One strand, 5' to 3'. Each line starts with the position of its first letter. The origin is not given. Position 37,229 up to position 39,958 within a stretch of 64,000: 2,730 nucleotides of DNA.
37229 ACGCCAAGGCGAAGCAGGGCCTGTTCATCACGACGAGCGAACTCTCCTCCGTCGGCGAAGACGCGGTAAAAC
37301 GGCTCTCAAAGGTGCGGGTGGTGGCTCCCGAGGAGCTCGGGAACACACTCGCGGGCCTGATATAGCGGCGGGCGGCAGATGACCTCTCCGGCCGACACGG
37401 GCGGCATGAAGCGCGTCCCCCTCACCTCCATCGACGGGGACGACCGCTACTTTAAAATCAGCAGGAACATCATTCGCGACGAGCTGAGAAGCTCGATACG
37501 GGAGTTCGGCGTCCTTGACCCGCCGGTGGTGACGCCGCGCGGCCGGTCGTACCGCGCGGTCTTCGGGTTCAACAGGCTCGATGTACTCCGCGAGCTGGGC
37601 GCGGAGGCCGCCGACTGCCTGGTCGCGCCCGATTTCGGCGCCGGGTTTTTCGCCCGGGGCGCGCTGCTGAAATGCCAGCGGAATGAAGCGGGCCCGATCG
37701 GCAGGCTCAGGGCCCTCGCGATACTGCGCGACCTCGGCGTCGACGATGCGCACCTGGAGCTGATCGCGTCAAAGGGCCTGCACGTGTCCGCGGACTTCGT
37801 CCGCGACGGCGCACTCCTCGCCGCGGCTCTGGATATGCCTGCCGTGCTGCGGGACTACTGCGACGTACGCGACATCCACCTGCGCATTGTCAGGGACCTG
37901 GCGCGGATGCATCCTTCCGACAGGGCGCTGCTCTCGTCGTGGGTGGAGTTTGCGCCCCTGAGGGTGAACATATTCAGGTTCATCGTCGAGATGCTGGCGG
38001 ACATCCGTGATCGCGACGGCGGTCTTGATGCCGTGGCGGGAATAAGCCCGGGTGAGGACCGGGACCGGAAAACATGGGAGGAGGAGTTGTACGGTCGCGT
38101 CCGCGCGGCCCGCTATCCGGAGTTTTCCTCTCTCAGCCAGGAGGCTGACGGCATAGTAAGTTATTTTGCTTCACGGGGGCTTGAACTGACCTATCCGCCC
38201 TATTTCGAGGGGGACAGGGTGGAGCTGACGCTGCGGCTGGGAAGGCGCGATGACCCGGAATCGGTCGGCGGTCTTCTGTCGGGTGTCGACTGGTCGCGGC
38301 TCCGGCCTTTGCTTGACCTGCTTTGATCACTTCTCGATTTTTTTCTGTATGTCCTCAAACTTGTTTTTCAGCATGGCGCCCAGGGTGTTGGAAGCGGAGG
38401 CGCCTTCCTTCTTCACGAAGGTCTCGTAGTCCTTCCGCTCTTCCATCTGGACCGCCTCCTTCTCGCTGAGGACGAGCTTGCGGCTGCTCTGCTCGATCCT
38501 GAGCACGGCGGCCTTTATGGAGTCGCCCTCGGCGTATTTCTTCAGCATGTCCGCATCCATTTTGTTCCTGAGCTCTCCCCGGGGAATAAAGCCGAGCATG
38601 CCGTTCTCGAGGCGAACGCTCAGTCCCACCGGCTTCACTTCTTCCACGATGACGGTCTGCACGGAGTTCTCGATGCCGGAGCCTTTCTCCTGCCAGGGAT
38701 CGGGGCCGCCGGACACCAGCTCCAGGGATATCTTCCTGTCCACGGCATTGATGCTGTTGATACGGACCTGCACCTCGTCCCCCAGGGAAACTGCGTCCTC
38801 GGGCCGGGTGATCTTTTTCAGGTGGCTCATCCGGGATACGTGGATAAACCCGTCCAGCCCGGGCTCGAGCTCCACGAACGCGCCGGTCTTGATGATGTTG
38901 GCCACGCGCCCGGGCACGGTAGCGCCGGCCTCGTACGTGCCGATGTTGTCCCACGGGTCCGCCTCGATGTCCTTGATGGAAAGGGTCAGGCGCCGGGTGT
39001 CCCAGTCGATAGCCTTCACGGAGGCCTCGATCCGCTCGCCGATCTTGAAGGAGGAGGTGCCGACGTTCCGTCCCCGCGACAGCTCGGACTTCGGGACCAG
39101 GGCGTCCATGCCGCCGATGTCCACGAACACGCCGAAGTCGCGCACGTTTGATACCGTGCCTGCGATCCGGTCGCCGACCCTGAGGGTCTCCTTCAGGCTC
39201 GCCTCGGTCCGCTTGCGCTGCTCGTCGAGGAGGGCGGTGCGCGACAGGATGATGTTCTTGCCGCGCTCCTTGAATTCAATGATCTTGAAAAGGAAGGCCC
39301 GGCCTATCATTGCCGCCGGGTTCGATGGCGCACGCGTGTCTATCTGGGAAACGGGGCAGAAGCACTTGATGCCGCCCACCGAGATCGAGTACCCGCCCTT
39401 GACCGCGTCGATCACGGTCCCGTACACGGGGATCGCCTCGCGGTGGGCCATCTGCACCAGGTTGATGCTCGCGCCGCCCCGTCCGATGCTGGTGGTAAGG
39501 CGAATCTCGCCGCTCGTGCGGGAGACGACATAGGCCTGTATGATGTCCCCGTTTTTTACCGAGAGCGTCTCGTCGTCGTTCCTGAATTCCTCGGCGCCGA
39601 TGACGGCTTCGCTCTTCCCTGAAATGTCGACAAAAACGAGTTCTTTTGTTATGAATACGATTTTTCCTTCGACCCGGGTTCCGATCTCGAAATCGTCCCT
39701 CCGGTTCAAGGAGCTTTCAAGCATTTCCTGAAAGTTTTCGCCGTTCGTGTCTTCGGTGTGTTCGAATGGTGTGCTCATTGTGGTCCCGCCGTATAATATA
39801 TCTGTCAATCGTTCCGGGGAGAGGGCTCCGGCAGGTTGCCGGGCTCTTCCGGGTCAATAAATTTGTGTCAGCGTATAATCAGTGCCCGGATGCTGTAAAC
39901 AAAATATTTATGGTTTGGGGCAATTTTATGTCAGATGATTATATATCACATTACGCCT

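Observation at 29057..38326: Seven-gene same-strand cluster combining a ParA-like/ParB-like pair, a cNMP sensor, STAS and two membrane TPR / dead-nuclease paralogs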

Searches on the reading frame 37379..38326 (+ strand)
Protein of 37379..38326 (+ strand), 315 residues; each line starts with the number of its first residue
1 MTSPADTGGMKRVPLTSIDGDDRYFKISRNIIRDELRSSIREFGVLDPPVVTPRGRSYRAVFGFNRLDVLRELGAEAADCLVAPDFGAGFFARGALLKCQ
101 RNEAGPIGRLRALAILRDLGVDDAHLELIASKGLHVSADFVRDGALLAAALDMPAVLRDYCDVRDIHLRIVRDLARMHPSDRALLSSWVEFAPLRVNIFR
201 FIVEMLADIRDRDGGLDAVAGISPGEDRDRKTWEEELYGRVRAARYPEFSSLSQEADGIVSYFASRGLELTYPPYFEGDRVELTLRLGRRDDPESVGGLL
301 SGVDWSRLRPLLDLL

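Call 3: search_protein_families(library=pfam, proteins=[window:37379-38326:+], max_evalue=0.1)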
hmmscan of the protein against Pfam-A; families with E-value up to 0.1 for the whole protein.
window:37379-38326:+ (315 aa): 1 family
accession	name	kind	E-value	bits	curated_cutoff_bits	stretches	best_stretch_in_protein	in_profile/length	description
PF02195.25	ParB_N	-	0.033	14.6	26.3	0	34-76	28-71/95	ParB N-terminal domain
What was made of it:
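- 37379..38326 (+): g7: ParB/Noc-fold protein (N-terminal ParB domain + helical HTH-like domain + C-terminal alpha/beta extension), with GFNR in place of GERR (315 aa). The window protein alone scores only E 0.033 in Pfam (call 3).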

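Call 4: search_protein_families(library=padloc, proteins=[window:37379-38326:+], max_evalue=0.1)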
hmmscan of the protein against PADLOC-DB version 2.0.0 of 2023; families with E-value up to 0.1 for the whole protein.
window:37379-38326:+ (315 aa): 1 family
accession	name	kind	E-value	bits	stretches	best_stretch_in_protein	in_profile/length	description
PDLC03229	MTase_II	-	0.025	11.4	1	34-83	37-84/436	Type II methyltransferase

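Call 6: search_protein_families(library=ncbifam, proteins=[window:37379-38326:+], max_evalue=0.1)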
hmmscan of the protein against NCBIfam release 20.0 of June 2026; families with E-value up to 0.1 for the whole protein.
window:37379-38326:+ (315 aa): 1 family
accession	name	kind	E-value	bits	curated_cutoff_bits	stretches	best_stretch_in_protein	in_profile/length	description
TIGR04285.1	nucleoid_noc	exception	0.022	14.1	315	1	34-83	27-76/255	nucleoid occlusion protein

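Call 32: find_homologous_proteins(query=window:37379-38326:+, max_evalue=0.001)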
Query window:37379-38326:+ (315 aa): 47 proteins with E <= 0.001 among 8000 candidates.
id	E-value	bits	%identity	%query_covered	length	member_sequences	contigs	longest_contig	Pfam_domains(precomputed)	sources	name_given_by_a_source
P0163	7.1e-204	694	100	100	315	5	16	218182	-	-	-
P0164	1.1e-174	598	86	100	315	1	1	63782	-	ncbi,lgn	-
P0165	1.0e-171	588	86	100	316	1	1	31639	PF02195.27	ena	-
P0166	1.2e-166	572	84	100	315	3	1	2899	PF02195.27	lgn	-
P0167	6.1e-161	553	79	100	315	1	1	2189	PF02195.27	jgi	jgi:hypothetical protein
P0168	1.8e-153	528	76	100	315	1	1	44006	PF02195.27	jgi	jgi:hypothetical protein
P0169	1.3e-149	516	74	100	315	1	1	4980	PF02195.27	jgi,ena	-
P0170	2.4e-131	456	67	100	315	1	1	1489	-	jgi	jgi:hypothetical protein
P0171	9.6e-107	375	52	100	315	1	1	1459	PF02195.27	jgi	jgi:hypothetical protein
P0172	5.6e-103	363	56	98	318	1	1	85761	-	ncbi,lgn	-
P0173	1.1e-102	362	54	100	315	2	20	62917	PF02195.27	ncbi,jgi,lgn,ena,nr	ncbi:MAG TPA: ParB/Srx family N-terminal domain-containing protein [Spirochaetota bacterium]|nr:ParB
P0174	2.3e-102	360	55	100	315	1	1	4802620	-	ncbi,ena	-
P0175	5.4e-102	359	55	100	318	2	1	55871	-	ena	-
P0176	1.5e-101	358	53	98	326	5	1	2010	-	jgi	-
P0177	6.1e-101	356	54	98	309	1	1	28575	PF02195.27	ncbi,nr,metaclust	ncbi:MAG: hypothetical protein A2176_06215 [Spirochaetes bacterium RBG_13_51_14]|nr:MAG: hypothetica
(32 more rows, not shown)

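Call 35: search_solved_structures(query=A3, max_evalue=1, show_alignments=2)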
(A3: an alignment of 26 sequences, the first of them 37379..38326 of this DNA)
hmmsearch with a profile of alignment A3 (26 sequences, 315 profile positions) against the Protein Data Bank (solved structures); distinct sequences matched with E-value up to 1: 18.
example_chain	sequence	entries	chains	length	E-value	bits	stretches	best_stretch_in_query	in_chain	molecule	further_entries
7nfu_A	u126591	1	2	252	4.9e-08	35.7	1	4-183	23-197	Nucleoid occlusion protein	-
4umk_A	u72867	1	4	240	5.7e-08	35.4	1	33-134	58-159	PROBABLE CHROMOSOME-PARTITIONING PROTEIN PARB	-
7ng0_A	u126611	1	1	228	7.2e-08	35.1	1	33-183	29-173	Nucleoid occlusion protein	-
7o0n_A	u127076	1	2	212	1.3e-06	31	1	33-127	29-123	ParB family protein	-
7bnk_A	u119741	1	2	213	1.8e-06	30.5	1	32-127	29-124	ParB family protein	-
7bnr_A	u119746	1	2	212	2.2e-06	30.2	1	33-127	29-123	ParB family protein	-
1vz0_A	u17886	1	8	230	7.1e-06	28.6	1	33-132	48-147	Chromosome-partitioning protein Spo0J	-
6sdk_A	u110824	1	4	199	1.4e-05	27.6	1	33-136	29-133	Stage 0 sporulation protein J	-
7ol9_A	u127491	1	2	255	9.5e-05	24.9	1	27-184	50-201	Nucleoid occlusion protein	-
6t1f_A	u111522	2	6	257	0.00047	22.6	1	31-138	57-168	Chromosome-partitioning protein ParB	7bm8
1vk1_A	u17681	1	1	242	0.077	15.3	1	33-153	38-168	Conserved hypothetical protein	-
6ky4_A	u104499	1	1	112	0.2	14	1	30-83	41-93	Sulfiredoxin, chloroplastic/mitochondrial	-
6nr6_A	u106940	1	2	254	0.41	12.9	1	7-85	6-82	Bifunctional transcriptional regulator/O-phospho-L-serine synthase SbnI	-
5ujd_A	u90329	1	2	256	0.41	12.9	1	7-85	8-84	Siderophore biosynthesis protein SbnI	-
5x0j_A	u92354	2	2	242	0.5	12.7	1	35-149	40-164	Free serine kinase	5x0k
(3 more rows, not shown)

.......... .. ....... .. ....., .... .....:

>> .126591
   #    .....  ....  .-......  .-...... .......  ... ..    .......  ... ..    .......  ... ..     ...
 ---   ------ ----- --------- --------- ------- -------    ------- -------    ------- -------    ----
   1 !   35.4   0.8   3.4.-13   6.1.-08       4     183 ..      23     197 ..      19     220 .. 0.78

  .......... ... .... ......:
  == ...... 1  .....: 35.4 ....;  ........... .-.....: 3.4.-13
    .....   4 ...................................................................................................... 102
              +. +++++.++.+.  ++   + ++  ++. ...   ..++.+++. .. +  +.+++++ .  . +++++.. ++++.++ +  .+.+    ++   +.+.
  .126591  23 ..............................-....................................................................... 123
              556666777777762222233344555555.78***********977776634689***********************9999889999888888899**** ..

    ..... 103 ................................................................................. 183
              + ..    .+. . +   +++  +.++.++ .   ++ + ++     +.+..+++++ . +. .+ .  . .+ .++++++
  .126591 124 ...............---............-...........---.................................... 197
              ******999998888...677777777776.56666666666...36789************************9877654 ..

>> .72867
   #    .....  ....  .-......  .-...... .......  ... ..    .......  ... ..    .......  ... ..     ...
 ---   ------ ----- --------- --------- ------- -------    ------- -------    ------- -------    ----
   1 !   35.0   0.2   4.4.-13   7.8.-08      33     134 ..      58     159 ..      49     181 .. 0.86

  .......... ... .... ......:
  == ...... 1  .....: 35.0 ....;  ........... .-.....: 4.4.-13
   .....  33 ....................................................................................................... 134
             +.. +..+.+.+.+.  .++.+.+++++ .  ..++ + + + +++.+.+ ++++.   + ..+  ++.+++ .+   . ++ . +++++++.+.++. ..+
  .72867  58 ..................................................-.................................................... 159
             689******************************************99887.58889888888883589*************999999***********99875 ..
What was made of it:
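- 37379..38326 (+): Family profile against PDB: Noc 7nfu E 4.9e-8 (residues 4-183), ParB 4umk E 5.7e-8 (call 35).
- On ParB/Noc CTP-dependent DNA clamps: Profile against Noc 7nfu, E 4.9e-8, over residues 4-183 (call 35).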

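Call 41: predict_structure(alignment_id=A3)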
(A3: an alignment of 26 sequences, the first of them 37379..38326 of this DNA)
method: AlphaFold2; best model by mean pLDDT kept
length: 315 residues; sequences in the alignment: 26
mean_pLDDT: 90.5   pTM: 0.78
mean pLDDT of the five models: 90.5, 90.4, 90.3, 88.4, 87.1
residues with pLDDT >= 90: 217; 70-90: 89; 50-70: 3; < 50: 6
segments of 3 or more residues with pLDDT < 50: 1-6
pLDDT, mean of each block of 10 residues (from residue 1): 52 95 94 93 93 93 96 96 91 95 96 97 95 94 96 97 96 95 94 93 95 91 79 90 85 86 89 80 87 84 89 85
secondary structure, 60 per line:
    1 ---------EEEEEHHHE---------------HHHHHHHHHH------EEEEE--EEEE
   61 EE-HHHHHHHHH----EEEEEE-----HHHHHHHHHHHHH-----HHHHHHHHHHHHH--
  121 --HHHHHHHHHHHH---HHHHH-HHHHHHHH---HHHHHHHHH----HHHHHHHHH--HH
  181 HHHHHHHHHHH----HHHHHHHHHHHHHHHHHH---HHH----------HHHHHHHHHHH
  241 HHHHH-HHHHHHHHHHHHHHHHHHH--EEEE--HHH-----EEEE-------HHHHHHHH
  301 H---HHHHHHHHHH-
elements in order: E10-14 H34-43 E50-54 E57-62 H64-72 E77-82 H88-100 H106-118 H123-134 H138-142 H144-151 H155-163 H168-176 H179-191 H196-213 H230-245 H247-265 E268-271 E282-285 H293-301 H305-314
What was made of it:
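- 37379..38326 (+): AlphaFold2 pLDDT 90.5 (call 41).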

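Call 45: fold_search(model_id=the predicted structure, library=pdb)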
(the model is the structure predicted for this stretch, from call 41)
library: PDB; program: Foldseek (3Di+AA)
matches with E <= 10: 105; with E <= 0.001: 32
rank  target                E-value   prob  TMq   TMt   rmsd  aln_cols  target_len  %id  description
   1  7bnr_A                2.0e-06  1.00  0.26  0.39  15.4       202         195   19  Crystal structure of a ParB Q52A mutant from Myxococcus xanthus bound to CTPyS (released 2021-09-08)
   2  7bnk_B                2.4e-06  1.00  0.25  0.38  15.2       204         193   20  Crystal structure of ParB from Myxococcus xanthus bound to CDP and Monothiophosphate (released 2021-09-08)
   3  8qa9_A                2.8e-06  1.00  0.35  0.48   7.2       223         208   18  Crystal structure of the RK2 plasmid encoded co-complex of the C-terminally truncated transcriptional repressor protei (released 2024-02-21)
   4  7bnk_A                3.7e-06  1.00  0.25  0.38  15.3       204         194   20  Crystal structure of ParB from Myxococcus xanthus bound to CDP and Monothiophosphate (released 2021-09-08)
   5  7nfu_A                4.8e-06  1.00  0.31  0.41   8.0       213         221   19  Crystal structure of C-terminally truncated Geobacillus thermoleovorans nucleoid occlusion protein Noc (released 2021-02-17)
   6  7nfu_B                5.2e-06  1.00  0.32  0.44   8.1       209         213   20  Crystal structure of C-terminally truncated Geobacillus thermoleovorans nucleoid occlusion protein Noc (released 2021-02-17)
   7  7ng0                  6.1e-06  1.00  0.25  0.37  15.3       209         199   20  Crystal structure of N- and C-terminally truncated Geobacillus thermoleovorans nucleoid occlusion protein Noc (released 2021-02-17)
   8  7bnr_B                8.5e-06  1.00  0.25  0.38  15.4       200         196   18  Crystal structure of a ParB Q52A mutant from Myxococcus xanthus bound to CTPyS (released 2021-09-08)
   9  7o0n_A                9.4e-06  1.00  0.24  0.37  15.3       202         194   19  Crystal structure of a ParB E93A mutant from Myxococcus xanthus bound to CDP and monothiophosphate (released 2021-09-15)
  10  8qa9_B                9.8e-06  1.00  0.37  0.51   6.7       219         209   18  Crystal structure of the RK2 plasmid encoded co-complex of the C-terminally truncated transcriptional repressor protei (released 2024-02-21)
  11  7ol9_B                1.5e-05  1.00  0.26  0.37  13.9       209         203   23  Crystal structure of C-terminally truncated Bacillus subtilis nucleoid occlusion protein (Noc) complexed to the Noc-bi (released 2022-03-09)
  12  7ol9_A                1.8e-05  1.00  0.25  0.36  12.4       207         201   23  Crystal structure of C-terminally truncated Bacillus subtilis nucleoid occlusion protein (Noc) complexed to the Noc-bi (released 2022-03-09)
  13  6sdk_A                2.2e-05  1.00  0.25  0.38  15.3       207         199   19  Crystal structure of bacterial ParB dimer bound to CDP (released 2019-10-23)
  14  6sdk_B                2.6e-05  1.00  0.25  0.39  15.6       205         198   19  Crystal structure of bacterial ParB dimer bound to CDP (released 2019-10-23)
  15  8qa8_C                2.9e-05  1.00  0.24  0.36  15.7       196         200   18  Crystal structure of the C-terminally truncated transcriptional repressor protein KorB from the RK2 plasmid complexed  (released 2024-02-21)
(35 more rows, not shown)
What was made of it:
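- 37379..38326 (+): Foldseek: ParB, KorB, Noc and PadC, E 2e-6 to 8e-4 (call 45).
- On ParB/Noc CTP-dependent DNA clamps: Foldseek to ParB, KorB and Noc with about 200 aligned columns, E 2e-6 (call 45).
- The best sequence match for g7 is the membrane-tethering ParB paralog Noc, including the helical DNA-binding-domain region (calls 35, 45).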

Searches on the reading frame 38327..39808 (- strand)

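Call 3: search_protein_families(library=pfam, proteins=[window:38327-39808:-], max_evalue=0.1)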
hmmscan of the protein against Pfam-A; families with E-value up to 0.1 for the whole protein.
window:38327-39808:- (493 aa): 6 families
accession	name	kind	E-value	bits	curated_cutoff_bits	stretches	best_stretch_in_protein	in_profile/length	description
PF00575.29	S1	-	4e-53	178.2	22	5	209-279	2-74/74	S1 RNA binding domain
PF23459.1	S1_RRP5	-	4.2e-13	50.1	27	2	385-448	8-71/72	RRP5 S1 domain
PF21710.3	Spt6_S1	-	4.3e-08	33.8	27.5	0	291-357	13-79/91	Spt6, S1/OB domain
PF13509.12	S1_2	-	0.00029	21.3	21.8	1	212-251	2-42/61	S1 domain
PF25522.1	OB_cyt-4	-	0.00077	20.3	27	1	330-365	43-76/77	Mitochondrial protein cyt-4, OB-fold domain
PF18614.7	RNase_II_C_S1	-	0.013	15.8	26.6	0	337-365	31-59/59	RNase II-type exonuclease C-terminal S1 domain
